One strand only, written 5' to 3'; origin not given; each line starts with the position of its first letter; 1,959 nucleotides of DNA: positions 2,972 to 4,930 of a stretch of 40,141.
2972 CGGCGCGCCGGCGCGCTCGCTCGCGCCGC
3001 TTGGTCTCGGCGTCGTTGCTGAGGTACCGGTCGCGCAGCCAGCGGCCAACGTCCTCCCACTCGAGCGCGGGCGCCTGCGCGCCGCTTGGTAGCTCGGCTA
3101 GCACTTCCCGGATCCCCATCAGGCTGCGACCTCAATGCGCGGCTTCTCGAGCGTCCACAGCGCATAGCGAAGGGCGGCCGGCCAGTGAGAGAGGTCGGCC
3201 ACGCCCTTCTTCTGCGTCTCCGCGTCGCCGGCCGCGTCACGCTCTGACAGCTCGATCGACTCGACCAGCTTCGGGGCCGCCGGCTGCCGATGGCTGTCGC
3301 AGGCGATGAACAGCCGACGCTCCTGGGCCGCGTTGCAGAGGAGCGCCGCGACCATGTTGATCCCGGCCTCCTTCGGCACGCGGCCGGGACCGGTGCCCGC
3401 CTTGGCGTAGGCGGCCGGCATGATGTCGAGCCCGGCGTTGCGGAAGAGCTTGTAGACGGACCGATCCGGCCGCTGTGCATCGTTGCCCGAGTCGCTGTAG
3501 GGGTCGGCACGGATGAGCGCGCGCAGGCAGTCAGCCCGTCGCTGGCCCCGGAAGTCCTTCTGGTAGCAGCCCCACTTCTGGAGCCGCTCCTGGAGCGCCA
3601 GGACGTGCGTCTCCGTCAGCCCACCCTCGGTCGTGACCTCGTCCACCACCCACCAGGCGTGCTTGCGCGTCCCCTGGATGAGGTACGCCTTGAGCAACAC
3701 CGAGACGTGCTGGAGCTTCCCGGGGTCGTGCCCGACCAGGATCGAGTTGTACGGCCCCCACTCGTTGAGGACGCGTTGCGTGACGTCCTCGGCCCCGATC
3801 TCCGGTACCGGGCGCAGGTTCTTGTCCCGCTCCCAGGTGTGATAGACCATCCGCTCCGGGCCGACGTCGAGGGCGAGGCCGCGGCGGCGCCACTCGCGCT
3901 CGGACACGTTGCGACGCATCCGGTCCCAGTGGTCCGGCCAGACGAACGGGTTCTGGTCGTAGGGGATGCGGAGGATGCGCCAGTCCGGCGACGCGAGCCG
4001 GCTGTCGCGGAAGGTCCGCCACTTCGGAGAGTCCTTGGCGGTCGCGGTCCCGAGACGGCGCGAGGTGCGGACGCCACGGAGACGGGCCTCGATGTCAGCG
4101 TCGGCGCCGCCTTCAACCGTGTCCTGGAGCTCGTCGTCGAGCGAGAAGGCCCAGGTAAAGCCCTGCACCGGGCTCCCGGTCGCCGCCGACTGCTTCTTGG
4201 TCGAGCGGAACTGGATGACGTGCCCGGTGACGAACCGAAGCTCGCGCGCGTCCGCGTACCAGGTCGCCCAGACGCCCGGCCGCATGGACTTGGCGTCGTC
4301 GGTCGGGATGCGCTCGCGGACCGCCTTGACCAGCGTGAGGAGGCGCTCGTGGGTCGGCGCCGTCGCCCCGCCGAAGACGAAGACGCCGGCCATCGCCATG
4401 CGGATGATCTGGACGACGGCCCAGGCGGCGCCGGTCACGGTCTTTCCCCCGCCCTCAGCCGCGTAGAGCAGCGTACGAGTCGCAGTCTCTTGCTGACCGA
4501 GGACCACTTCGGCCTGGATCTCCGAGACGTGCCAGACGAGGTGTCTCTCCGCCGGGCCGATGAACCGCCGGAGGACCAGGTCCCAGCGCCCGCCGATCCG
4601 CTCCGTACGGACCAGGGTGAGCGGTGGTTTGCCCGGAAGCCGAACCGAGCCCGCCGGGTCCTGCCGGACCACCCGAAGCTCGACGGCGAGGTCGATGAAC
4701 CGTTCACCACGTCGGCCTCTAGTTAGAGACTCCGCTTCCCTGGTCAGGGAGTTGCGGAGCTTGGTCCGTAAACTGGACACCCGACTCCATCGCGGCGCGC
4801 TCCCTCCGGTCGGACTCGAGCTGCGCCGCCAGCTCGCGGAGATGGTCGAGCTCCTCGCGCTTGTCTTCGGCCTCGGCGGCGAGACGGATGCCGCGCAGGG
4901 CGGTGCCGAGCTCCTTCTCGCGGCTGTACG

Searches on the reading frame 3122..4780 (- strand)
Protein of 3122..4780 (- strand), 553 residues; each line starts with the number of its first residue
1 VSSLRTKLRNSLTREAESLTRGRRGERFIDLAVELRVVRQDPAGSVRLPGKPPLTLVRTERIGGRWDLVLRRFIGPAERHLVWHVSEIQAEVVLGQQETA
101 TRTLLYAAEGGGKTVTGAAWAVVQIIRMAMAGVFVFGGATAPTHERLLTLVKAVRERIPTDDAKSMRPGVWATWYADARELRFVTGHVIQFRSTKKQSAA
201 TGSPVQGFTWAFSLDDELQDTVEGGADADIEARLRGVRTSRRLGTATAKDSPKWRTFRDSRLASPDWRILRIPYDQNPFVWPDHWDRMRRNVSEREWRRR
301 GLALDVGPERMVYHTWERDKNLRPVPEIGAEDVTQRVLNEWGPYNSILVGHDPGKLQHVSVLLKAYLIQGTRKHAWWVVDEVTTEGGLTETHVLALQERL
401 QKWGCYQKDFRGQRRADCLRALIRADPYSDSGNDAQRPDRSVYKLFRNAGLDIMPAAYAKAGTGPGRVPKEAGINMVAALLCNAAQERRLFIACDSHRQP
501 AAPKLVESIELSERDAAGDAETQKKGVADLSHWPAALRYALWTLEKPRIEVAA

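Call 32: search_protein_families(library=pfam, proteins=[window:3122-4780:-], max_evalue=0.1)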
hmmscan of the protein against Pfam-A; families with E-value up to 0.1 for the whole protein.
window:3122-4780:- (553 aa): 0 families

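Call 33: search_protein_families(library=phrogs, proteins=[window:3122-4780:-], max_evalue=0.1)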
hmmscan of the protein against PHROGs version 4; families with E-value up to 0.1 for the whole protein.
window:3122-4780:- (553 aa): 0 families

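Call 84: search_dna_similar(query=window:3122-4780:-, collection=phages, mode=protein, max_evalue=0.001, max_rows=15)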
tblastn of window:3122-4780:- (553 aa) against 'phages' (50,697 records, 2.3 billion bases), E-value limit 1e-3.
No match.
